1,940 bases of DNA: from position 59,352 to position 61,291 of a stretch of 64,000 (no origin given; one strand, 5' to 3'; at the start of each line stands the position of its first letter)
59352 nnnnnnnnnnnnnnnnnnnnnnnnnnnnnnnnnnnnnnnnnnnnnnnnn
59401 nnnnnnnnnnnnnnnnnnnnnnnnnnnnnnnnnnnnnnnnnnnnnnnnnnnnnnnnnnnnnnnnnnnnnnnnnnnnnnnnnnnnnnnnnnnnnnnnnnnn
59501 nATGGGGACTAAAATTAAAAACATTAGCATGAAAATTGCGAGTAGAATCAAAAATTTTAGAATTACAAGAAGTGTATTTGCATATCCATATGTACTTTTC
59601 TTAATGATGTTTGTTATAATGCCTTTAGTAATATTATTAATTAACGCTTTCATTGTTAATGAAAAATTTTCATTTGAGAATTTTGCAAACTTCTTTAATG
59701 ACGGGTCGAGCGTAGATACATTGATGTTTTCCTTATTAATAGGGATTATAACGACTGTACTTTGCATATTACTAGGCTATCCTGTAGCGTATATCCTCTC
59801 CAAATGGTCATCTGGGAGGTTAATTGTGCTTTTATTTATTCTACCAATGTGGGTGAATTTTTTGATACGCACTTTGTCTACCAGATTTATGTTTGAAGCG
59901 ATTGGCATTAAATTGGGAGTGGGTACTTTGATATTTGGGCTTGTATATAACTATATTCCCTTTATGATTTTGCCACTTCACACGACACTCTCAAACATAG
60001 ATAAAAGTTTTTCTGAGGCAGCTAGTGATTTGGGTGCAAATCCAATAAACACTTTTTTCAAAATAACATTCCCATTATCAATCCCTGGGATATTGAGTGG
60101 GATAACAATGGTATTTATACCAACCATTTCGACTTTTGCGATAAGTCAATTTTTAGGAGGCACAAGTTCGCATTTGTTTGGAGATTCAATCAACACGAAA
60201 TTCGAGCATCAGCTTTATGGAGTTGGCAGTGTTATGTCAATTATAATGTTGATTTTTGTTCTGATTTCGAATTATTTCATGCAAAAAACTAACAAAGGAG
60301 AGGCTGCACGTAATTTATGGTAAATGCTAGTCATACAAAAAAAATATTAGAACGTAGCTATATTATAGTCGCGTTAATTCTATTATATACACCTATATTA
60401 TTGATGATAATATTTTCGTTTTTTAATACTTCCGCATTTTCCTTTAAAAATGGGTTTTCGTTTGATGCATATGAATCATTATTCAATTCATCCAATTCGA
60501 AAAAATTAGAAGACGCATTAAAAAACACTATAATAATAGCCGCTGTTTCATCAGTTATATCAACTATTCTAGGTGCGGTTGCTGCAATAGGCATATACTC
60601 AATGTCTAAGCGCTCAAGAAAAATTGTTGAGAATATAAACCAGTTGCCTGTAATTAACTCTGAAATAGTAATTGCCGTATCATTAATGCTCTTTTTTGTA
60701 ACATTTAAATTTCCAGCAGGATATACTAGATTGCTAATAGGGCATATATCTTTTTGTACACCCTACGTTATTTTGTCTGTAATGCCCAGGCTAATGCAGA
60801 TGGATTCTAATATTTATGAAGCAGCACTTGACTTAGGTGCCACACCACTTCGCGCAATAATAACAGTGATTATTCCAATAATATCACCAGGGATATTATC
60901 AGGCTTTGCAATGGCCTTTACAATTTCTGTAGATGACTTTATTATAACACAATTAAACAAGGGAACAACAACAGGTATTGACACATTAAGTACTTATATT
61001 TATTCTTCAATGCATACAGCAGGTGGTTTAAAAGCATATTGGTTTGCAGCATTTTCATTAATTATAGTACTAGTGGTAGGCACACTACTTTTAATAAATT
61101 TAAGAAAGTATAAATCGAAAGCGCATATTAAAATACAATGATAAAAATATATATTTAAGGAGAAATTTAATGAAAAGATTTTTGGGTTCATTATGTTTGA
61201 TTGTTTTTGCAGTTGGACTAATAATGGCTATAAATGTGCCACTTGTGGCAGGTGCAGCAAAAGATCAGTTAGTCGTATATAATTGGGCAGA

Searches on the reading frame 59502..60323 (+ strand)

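Call 9: search_protein_families(library=pfam, proteins=[window:59502-60323:+], max_evalue=0.001)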
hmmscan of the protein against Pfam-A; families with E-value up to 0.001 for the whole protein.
window:59502-60323:+ (273 aa): 1 family
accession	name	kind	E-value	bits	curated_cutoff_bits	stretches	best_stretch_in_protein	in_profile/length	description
PF00528.27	BPD_transp_1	-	4.2e-12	46.6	26.4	1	89-261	2-176/184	Binding-protein-dependent transport system inner membrane component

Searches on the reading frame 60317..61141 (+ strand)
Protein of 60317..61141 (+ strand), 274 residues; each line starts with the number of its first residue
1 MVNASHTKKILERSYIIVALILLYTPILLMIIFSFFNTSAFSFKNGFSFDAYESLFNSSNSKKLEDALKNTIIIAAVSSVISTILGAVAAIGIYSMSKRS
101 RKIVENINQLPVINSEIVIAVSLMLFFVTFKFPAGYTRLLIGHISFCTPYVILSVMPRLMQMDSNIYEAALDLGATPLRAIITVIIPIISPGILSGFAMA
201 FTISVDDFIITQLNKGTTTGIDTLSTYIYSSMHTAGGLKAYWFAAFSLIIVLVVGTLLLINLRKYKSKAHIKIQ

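Call 9: search_protein_families(library=pfam, proteins=[window:60317-61141:+], max_evalue=0.001)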
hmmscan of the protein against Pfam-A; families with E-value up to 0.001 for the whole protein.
window:60317-61141:+ (274 aa): 1 family
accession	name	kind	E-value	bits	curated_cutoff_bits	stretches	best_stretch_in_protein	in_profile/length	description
PF00528.27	BPD_transp_1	-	2.6e-11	44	26.4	1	83-259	2-171/184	Binding-protein-dependent transport system inner membrane component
